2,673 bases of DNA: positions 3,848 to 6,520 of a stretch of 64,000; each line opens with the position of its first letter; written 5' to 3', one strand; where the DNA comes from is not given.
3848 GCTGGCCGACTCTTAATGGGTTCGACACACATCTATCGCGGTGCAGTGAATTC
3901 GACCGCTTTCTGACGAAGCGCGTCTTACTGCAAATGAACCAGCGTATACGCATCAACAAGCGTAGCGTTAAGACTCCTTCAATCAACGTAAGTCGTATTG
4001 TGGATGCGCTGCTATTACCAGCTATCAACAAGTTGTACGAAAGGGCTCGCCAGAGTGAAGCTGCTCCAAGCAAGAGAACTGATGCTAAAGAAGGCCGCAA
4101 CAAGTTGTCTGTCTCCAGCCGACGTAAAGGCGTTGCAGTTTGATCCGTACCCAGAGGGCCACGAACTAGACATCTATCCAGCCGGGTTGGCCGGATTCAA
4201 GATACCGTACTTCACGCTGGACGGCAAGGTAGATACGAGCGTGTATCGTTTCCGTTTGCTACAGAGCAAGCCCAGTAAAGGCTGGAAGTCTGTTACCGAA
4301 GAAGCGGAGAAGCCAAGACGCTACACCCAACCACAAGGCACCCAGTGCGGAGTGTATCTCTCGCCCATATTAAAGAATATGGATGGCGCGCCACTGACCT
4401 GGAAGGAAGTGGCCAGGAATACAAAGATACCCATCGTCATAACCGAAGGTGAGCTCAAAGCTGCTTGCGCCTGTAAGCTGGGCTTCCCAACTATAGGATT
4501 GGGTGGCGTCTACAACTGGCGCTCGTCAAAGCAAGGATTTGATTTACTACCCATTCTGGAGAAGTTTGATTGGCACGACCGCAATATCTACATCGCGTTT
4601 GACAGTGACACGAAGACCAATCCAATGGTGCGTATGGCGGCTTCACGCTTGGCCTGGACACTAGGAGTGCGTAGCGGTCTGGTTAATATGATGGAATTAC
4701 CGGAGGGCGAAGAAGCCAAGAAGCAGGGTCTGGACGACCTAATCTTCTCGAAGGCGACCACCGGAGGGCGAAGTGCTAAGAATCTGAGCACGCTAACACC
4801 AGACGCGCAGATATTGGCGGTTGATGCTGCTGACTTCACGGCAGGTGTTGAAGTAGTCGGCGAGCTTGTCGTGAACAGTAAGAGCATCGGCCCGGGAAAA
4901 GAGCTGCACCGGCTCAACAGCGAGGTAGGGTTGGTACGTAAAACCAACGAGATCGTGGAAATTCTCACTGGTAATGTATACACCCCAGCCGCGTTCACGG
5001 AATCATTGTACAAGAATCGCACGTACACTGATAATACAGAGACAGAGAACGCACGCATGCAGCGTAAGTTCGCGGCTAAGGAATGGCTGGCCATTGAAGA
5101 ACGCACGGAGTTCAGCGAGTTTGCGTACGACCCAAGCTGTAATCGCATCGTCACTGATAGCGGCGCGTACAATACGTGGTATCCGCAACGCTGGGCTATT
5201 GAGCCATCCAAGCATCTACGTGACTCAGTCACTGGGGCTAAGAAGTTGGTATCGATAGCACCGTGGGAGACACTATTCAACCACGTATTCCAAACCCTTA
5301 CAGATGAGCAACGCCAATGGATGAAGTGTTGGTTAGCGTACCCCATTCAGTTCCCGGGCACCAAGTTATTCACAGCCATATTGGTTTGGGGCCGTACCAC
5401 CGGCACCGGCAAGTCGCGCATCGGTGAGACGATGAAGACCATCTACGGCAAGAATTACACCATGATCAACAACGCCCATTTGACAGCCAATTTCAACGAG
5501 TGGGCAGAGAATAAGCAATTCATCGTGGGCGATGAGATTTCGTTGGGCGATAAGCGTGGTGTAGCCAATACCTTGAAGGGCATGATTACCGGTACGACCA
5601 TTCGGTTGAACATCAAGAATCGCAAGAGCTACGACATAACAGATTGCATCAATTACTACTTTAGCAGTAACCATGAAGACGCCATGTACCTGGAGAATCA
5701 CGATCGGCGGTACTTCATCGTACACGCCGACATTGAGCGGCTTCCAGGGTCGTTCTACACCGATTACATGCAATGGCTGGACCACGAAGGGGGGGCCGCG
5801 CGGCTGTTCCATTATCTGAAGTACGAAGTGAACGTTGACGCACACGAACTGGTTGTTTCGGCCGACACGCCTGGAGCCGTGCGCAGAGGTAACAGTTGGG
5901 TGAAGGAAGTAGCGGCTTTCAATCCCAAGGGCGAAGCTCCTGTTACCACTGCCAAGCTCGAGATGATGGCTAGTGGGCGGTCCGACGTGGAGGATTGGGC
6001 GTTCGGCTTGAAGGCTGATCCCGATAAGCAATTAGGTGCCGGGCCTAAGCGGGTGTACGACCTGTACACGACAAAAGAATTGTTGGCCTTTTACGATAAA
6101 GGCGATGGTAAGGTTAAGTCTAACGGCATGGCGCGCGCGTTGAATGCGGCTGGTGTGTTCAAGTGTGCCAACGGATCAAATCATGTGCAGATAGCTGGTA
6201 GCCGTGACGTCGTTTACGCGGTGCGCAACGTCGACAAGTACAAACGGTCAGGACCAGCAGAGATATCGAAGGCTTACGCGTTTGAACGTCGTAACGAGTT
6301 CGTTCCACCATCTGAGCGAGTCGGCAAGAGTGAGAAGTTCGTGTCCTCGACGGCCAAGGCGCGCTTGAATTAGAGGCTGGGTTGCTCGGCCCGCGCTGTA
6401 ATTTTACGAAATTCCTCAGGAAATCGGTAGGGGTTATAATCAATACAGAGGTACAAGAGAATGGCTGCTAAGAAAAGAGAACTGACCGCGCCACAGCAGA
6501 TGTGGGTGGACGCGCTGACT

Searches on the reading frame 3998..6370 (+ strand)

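Call 27: search_protein_families(library=phrogs, proteins=[window:3998-6370:+], max_evalue=0.00001)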
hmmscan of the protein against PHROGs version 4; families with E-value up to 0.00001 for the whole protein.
window:3998-6370:+ (791 aa): 6 families
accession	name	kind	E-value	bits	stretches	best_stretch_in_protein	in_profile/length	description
phrog_1156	-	DNA, RNA and nucleotide metabolism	2.9e-30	106.5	1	420-754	522-835/855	DNA primase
phrog_4762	-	unknown function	2.6e-20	73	1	419-662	467-706/822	-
phrog_1829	-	DNA, RNA and nucleotide metabolism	2.3e-14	53.5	1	420-576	468-625/772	DNA primase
phrog_9765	-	DNA, RNA and nucleotide metabolism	3.4e-14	52.8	1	435-577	603-747/939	DNA primase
phrog_24712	-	unknown function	6.5e-12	45.1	1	435-621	450-636/801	-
phrog_2249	-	DNA, RNA and nucleotide metabolism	2.4e-09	37.4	1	351-573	415-684/802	DNA primase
